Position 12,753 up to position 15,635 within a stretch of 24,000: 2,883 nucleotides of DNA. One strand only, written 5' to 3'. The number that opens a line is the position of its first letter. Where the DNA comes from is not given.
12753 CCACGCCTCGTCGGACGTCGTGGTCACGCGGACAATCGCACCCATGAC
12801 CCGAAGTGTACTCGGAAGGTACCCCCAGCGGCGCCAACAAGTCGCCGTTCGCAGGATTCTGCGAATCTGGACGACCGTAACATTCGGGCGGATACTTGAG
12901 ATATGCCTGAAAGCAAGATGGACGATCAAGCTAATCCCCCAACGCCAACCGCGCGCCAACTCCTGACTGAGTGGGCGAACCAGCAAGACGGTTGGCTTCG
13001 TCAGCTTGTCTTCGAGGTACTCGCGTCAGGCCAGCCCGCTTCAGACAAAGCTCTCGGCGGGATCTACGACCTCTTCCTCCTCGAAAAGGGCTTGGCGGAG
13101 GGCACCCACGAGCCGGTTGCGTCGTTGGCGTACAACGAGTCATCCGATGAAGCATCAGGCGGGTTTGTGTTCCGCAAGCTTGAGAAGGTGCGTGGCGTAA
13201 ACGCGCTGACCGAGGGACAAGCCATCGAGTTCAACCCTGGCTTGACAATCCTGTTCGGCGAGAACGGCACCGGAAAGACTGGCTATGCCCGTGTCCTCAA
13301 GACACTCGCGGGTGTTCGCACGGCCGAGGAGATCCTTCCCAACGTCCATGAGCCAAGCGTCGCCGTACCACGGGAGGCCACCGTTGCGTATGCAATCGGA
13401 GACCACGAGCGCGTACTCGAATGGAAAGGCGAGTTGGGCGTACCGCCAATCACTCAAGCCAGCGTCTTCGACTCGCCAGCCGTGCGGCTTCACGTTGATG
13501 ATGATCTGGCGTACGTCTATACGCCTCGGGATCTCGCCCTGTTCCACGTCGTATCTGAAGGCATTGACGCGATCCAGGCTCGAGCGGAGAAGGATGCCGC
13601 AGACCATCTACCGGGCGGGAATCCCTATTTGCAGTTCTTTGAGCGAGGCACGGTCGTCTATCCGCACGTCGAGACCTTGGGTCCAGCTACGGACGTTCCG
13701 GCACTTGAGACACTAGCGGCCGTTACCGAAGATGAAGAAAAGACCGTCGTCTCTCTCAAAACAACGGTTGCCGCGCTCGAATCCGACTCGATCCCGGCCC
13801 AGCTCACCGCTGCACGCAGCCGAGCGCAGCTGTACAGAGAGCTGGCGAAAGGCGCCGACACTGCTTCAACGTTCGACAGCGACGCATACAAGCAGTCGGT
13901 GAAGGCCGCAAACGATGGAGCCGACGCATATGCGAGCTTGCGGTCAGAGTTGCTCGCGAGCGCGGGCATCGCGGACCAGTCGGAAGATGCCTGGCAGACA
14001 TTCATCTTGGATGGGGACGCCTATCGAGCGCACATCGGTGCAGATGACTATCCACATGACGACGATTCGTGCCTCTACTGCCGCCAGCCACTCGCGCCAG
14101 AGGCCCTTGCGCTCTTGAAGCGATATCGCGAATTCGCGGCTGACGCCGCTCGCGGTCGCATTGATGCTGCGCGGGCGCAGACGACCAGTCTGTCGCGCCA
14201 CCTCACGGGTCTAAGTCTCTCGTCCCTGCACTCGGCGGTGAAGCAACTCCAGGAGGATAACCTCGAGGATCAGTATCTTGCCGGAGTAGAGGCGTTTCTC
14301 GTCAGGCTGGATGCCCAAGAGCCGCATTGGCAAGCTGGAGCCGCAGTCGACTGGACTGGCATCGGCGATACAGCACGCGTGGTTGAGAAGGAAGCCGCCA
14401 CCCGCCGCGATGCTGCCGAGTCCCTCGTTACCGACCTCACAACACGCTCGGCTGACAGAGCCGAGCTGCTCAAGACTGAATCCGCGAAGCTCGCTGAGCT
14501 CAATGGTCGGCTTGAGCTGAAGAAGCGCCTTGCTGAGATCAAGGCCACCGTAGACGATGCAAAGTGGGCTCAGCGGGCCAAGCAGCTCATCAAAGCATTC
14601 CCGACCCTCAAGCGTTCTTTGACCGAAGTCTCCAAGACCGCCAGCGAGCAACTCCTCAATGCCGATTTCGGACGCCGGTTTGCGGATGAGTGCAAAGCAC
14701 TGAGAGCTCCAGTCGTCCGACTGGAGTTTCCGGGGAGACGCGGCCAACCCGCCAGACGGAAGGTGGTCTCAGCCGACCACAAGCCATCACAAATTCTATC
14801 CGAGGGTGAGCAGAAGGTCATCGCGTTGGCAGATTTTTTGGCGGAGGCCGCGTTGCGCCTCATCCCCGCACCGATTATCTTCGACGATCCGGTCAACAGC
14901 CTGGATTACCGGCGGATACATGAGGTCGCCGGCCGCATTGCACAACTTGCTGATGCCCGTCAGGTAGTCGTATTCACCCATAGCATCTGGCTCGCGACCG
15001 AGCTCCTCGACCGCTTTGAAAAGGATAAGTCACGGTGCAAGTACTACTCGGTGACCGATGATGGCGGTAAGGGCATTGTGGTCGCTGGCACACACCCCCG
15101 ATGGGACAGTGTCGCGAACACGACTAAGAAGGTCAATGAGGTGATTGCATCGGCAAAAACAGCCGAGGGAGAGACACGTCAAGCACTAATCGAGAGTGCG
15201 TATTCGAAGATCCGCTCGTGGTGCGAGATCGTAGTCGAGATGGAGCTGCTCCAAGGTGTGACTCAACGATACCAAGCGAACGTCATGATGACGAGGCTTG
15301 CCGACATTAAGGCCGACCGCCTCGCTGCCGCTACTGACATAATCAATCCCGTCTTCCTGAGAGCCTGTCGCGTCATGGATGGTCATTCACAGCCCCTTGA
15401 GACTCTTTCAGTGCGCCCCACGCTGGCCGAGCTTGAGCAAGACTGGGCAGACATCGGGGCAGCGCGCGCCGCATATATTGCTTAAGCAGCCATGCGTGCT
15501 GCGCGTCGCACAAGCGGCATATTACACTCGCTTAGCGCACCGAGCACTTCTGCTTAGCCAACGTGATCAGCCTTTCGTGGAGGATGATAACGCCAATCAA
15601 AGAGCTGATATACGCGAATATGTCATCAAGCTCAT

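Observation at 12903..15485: RloC/PrrC-like split ABC ATPase with a central CxxC zinc hook, directly beside the recombinase end of a mobile element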

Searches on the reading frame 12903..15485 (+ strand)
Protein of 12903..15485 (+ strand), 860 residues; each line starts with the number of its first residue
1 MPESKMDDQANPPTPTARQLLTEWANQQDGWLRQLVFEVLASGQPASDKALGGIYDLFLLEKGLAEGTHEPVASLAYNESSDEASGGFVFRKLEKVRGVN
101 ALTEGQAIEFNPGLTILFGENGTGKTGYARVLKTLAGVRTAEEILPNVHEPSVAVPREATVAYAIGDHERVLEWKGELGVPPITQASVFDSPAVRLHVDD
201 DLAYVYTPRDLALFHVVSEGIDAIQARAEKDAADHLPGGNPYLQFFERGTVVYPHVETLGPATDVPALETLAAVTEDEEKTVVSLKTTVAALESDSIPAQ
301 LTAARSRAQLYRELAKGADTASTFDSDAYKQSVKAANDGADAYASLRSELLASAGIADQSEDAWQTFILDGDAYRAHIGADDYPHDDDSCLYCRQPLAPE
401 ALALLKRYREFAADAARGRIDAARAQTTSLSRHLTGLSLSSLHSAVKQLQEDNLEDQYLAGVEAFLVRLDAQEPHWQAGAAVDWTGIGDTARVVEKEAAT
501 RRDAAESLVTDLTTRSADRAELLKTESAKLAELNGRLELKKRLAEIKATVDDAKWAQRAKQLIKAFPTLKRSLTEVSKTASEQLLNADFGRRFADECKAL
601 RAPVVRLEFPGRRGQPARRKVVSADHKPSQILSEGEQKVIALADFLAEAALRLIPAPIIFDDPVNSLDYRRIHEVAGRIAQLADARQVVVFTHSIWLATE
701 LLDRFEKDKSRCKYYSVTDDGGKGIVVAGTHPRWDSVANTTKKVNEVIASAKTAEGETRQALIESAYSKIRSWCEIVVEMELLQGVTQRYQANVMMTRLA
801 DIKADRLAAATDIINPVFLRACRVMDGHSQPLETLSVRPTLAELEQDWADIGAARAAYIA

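Call 3: search_protein_families(library=pfam, proteins=[window:12903-15485:+], max_evalue=1)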
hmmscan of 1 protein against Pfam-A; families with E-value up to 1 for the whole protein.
window:12903-15485:+ (860 aa): 8 families
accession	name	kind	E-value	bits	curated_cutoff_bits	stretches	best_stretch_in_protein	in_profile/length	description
PF13166.12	AAA_13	-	1.2e-14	54.4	36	1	626-721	494-599/713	AAA domain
PF02463.25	SMC_N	-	7.1e-10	39.1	40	2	450-694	135-198/220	RecF/RecN/SMC N terminal domain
PF13304.12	AAA_21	-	5.2e-06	27.2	27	1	632-694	238-299/304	AAA domain, putative AbiEii toxin, Type IV TA system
PF13476.12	AAA_23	-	3.9e-05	24.8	27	1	97-126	5-33/201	AAA domain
PF00005.33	ABC_tran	-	0.017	16.1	25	0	114-136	13-35/137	ABC transporter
PF13401.12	AAA_22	-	0.056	14.2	27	0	110-136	3-29/130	AAA domain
PF13175.12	AAA_15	-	0.24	11.4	32.1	1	107-136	18-47/374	AAA ATPase domain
PF05008.21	V-SNARE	-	0.51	11.3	25.9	0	738-805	13-80/92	Vesicle transport v-SNARE protein N-terminus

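Call 4: search_protein_families(library=padloc, proteins=[window:12903-15485:+], max_evalue=1)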
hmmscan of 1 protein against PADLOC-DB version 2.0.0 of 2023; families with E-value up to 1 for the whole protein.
window:12903-15485:+ (860 aa): 53 families (the best 25 are shown)
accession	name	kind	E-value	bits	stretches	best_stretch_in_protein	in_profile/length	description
PDLC04888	PDC-S06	-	5.8e-128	426.3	1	21-858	15-849/851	-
PDLC04893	PDC-S06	-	1.7e-97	325.8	1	18-851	5-849/862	-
PDLC04891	PDC-S06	-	2.9e-94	315.1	1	21-851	7-846/858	-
PDLC04892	PDC-S06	-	1e-81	273.4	1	16-694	4-674/843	-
PDLC04895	PDC-S06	-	4.6e-17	59.8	2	625-723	555-657/784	-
PDLC04135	mad3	-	1.5e-14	52.3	2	490-704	138-333/374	mads_3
PDLC03859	LmuB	-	1.7e-13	48.6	2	330-707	296-590/611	-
PDLC04894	PDC-S06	-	7.7e-12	42.5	2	385-704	265-580/740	-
PDLC04898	PDC-S06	-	5.9e-11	39.4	2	627-693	528-606/752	-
PDLC04886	PDC-S06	-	5.9e-10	36.6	2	629-718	496-598/727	-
PDLC04887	PDC-S06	-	1.6e-09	35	2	385-695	293-617/790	-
PDLC04896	PDC-S06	-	5.6e-09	33.2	1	625-701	492-572/732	-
PDLC04213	HEC-02A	-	3.6e-08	31.3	2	106-135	17-43/337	-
PDLC02980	AriA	-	5.1e-08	31.2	1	632-694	238-299/304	-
PDLC04146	HEC-02B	-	6.4e-07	26.7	2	631-726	216-313/344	-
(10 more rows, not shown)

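Call 5: search_protein_families(library=ncbifam, proteins=[window:12903-15485:+], max_evalue=1)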
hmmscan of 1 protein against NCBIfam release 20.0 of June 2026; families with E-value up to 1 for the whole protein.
window:12903-15485:+ (860 aa): 35 families (the best 25 are shown)
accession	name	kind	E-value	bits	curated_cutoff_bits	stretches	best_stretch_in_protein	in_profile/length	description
TIGR00611.2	recf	equivalog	5.4e-07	29.1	172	2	622-683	265-331/339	DNA replication/repair protein RecF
NF010068.0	PRK13548.1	equivalog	5.7e-07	28.9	261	1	625-704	131-212/261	heme ABC transporter ATP-binding protein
NF045487.1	ASRP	equivalog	1.4e-06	27.2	300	2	630-692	528-589/593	archaea-specific SMC-related protein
NF010061.0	PRK13538.1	equivalog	1.8e-06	27.6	195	2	625-693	127-191/211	cytochrome c biogenesis heme-transporting ATPase CcmA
NF008428.0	PRK11264.1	equivalog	2.4e-06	27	406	1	630-704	143-213/250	L-cystine ABC transporter ATP-binding protein TcyN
TIGR01189.1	ccmA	equivalog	3.4e-06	26.9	131.6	2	91-138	4-52/198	heme ABC exporter ATP-binding protein CcmA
TIGR01166.1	cbiO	subfamily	8e-06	25.4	211.8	1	623-697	119-189/190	cobalt ABC transporter, ATP-binding protein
TIGR03005.1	ectoine_ehuA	equivalog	8.2e-06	25.2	345.4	1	624-705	140-217/252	ectoine/hydroxyectoine ABC transporter ATP-binding protein EhuA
TIGR00972.1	3a0107s01c2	equivalog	1.3e-05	24.6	343.2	1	624-704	137-212/248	phosphate ABC transporter ATP-binding protein PstB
TIGR00634.1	recN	equivalog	1.6e-05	24.1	407.85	1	104-143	14-53/563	DNA repair protein RecN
TIGR02857.1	CydD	equivalog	2.7e-05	23.3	435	1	629-699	456-521/529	thiol reductant ABC exporter subunit CydD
NF007027.0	PRK09493.1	equivalog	0.0001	21.8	379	1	624-703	130-204/240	glutamine ABC transporter ATP-binding protein GlnQ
TIGR04520.1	ECF_ATPase_1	equivalog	0.0001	21.8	315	1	625-695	130-197/269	energy-coupling factor transporter ATPase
TIGR02315.1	ABC_phnC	equivalog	0.0005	19.6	266.1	1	625-704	139-215/243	phosphonate ABC transporter ATP-binding protein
NF040873.1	AztA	equivalog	0.0013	18.4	220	1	631-695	119-179/191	zinc ABC transporter ATP-binding protein AztA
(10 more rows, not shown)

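Call 9: find_homologous_proteins(query=window:12903-15485:+, max_evalue=0.00001)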
Query window:12903-15485:+ (860 aa): 343 proteins with E <= 0.00001 among 8000 candidates; the best 120 are listed.
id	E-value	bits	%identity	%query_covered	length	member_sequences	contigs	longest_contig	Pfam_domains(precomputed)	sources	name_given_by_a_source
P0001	0.0e+0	1898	100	100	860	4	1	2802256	PF02463.26,PF13166.13,PF13304.13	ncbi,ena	-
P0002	0.0e+0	1581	83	99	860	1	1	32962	PF13476.13,PF02463.26,PF13166.13,PF13304.13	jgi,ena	-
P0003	0.0e+0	1408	74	99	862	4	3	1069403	PF13476.13,PF02463.26,PF13166.13,PF13304.13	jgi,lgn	jgi:ABC-type transport system involved in cytochrome c biogenesis ATPase subunit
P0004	0.0e+0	1237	66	100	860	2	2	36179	PF13476.13,PF02463.26,PF13166.13,PF13304.13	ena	-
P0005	0.0e+0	1206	63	100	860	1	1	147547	PF02463.26,PF13166.13,PF13304.13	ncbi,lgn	ncbi:MAG: AAA family ATPase [Solirubrobacteraceae bacterium]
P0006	0.0e+0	1204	65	98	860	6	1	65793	PF02463.26,PF13166.13,PF13304.13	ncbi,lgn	ncbi:MAG: AAA family ATPase [Solirubrobacteraceae bacterium]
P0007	0.0e+0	1171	63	99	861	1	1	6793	PF13476.13,PF02463.26,PF13166.13,PF13304.13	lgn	-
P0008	0.0e+0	1157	62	100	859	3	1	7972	PF02463.26,PF13166.13,PF13304.13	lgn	-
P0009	0.0e+0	1153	62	100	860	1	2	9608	PF02463.26,PF13166.13,PF13304.13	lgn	-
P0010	0.0e+0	1131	61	100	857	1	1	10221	PF02463.26,PF13166.13,PF13304.13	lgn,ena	-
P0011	0.0e+0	1118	77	77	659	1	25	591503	PF13476.13,PF02463.26,PF13166.13,PF13304.13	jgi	jgi:ABC-type transport system involved in cytochrome c biogenesis ATPase subunit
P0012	5.8e-297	1006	56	98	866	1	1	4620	PF02463.26,PF13166.13,PF13304.13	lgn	-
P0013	3.4e-293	994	56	100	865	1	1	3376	PF13476.13,PF02463.26,PF13166.13,PF13304.13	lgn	-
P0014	8.0e-279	946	53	98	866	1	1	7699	PF02463.26,PF13166.13,PF13304.13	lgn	-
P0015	1.2e-277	942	82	60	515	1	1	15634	PF02463.26,PF13166.13,PF13304.13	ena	-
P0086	3.2e-198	679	43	99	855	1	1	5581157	PF02463.26,PF13166.13,PF13304.13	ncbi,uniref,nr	ncbi:AAA family ATPase [Mycobacterium spongiae]|uniref:AAA family ATPase n=1 Tax=Mycobacterium spong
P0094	4.4e-197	676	43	99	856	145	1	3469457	PF02463.26,PF13166.13,PF13304.13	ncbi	-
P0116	1.1e-194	668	42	98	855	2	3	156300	PF02463.26,PF13166.13,PF13304.13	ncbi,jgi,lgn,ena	ncbi:AAA family ATPase [Glutamicibacter sp. BSL13]|jgi:ABC-type transport system involved in cytochr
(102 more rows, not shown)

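Call 14: search_solved_structures(query=window:12903-15485:+, max_evalue=1)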
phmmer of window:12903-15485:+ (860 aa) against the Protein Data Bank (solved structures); distinct sequences matched with E-value up to 1: 13.
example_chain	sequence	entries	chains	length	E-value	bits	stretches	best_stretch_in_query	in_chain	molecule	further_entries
4u00_A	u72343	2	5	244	0.00096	21.3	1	627-705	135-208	Amino acid ABC transporter, ATP-binding protein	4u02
3c41_J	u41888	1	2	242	0.0026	19.9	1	632-704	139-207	Amino acid ABC transporter (ArtP)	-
4yms_J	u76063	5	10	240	0.0032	19.6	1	633-704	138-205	ABC-type polar amino acid transport system, ATPase component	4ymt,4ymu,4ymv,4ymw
2olj_A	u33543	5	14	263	0.0032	19.5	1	632-704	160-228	Amino acid ABC transporter | protein ArtP | ArtP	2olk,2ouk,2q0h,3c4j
5h68_A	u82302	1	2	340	0.0063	18.6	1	89-144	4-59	Chromosome partition protein Smc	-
1b0u_A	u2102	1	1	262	0.11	14.5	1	632-699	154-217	HISTIDINE PERMEASE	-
9o9x_A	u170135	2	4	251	0.2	13.6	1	624-698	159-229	ABC transporter ATP-binding protein YtrE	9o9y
7a1g_x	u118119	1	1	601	0.32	13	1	76-140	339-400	Translation initiation factor RLI1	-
3j16_B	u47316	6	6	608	0.32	12.9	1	76-140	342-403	Rli1p | TRANSLATION INITIATION FACTOR RLI1 | RLI1 isoform 1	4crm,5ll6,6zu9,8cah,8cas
3qf7_A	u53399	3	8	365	0.7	11.8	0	627-694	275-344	Rad50 | Probable DNA double-strand break repair Rad50 ATPase,Probable DNA double-strand break repa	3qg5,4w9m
1vpl_A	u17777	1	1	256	0.79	11.6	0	86-136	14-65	ABC transporter, ATP-binding protein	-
3zgx_A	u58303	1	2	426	0.89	11.5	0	92-144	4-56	CHROMOSOME PARTITION PROTEIN SMC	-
3ozx_A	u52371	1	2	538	0.99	11.3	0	626-703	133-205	RNase L inhibitor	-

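Call 24: find_encoding_contigs(protein=window:12903-15485:+, flank=10000, max_places=4)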
Protein window:12903-15485:+ (860 aa): no gene with exactly this product is on record in the collection.

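Call 25: find_encoding_contigs(protein=P0001, flank=10000, max_places=4)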
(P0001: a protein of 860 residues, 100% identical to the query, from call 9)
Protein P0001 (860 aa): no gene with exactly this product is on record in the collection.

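Call 33: search_protein_representatives(alignment_id=A1)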
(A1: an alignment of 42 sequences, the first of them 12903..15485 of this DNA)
Query: 42 sequences, 862 profile positions. Proteins with E-value up to 0.001 (for the whole library): 7790; up to 1e-10: 4652; up to 1e-30: 2803. The best 150 are listed.
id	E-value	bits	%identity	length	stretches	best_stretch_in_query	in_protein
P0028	0.0e+00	1233.3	-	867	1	7-861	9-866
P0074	0.0e+00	1165.7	-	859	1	11-861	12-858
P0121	0.0e+00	1152.4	-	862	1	3-860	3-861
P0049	0.0e+00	1097.2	-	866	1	10-860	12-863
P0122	0.0e+00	1090.6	-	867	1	10-856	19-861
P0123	0.0e+00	1089.6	-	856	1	14-860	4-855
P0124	0.0e+00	1086.4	-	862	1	7-861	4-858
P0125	0.0e+00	1079.5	-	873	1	9-859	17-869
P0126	0.0e+00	1077.7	-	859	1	9-861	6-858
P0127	0.0e+00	1072.4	-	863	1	15-861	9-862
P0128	0.0e+00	1069.6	-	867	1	12-860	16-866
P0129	0.0e+00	1052.0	-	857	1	10-861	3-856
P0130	0.0e+00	1050.1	-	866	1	12-861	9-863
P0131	0.0e+00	1047.4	-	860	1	11-860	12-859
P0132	0.0e+00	1036.4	-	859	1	15-861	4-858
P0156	7.4e-273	924.1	-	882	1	14-857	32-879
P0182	3.6e-242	822.6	-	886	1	7-859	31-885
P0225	1.6e-164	565.7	-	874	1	20-854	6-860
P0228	9.5e-160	549.9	-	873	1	17-857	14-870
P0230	8.7e-159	546.7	-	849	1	19-856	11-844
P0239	1.4e-152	526.1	-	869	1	22-849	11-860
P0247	4.0e-146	504.8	-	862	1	9-852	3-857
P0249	5.2e-146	504.4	-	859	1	10-853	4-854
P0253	1.4e-142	493.1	-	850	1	13-859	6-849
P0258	1.1e-138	480.2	-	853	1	12-859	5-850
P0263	4.2e-138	478.3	-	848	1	20-859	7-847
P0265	1.0e-136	473.7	-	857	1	13-854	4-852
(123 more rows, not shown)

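Call 35: predict_structure(alignment_id=A1)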
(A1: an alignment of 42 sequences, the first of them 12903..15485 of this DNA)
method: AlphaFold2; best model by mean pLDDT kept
length: 860 residues; sequences in the alignment: 42
mean_pLDDT: 85.3   pTM: 0.53
mean pLDDT of the five models: 85.3, 83.5, 81.3, 80.8, 80.2
residues with pLDDT >= 90: 369; 70-90: 423; 50-70: 42; < 50: 26
segments of 3 or more residues with pLDDT < 50: 1-12, 80-85, 828-835
pLDDT, mean of each block of 10 residues (from residue 1): 32 70 93 92 86 94 87 76 62 91 89 91 79 87 81 85 89 89 85 78 73 89 95 87 90 90 91 89 88 81 90 93 92 88 80 69 81 86 85 86 85 76 89 90 90 86 93 90 90 93 92 88 90 92 92 93 92 88 83 92 88 79 87 87 89 84 74 90 92 86 84 87 80 71 92 88 89 90 82 80 93 93 65 58 95 94
secondary structure, 60 per line:
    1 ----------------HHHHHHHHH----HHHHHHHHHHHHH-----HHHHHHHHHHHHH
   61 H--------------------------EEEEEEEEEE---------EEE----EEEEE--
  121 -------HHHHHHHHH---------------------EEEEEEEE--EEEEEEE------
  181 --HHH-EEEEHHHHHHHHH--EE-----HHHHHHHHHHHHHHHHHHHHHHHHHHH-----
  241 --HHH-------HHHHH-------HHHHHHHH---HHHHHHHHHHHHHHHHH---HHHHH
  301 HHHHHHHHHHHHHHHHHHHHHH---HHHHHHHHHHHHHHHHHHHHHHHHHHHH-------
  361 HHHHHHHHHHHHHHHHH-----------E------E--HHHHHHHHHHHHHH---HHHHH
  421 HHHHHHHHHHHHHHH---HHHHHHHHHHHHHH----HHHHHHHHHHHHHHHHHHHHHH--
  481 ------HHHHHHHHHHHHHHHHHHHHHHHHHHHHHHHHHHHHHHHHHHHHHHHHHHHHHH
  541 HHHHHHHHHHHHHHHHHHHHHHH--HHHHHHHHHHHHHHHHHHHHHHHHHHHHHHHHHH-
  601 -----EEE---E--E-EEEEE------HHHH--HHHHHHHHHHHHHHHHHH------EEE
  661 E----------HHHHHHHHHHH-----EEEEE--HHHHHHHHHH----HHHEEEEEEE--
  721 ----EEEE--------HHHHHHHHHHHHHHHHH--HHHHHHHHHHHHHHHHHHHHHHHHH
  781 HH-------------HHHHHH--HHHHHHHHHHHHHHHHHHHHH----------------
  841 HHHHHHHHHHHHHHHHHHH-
elements in order (helices of 4 or more, strands of 3 or more residues): H17-25 H30-42 H48-61 E88-97 E107-109 E114-118 H128-136 E158-165 E168-174 E187-190 H191-199 H209-235 H253-257 H265-272 H276-292 H296-322 H326-353 H361-377 H399-412 H416-435 H439-452 H457-478 H487-563 H566-599 E606-608 E617-621 H628-631 H634-651 E658-661 H672-682 E688-692 H695-704 E712-718 E725-728 H737-753 H756-782 H796-801 H804-824 H841-859
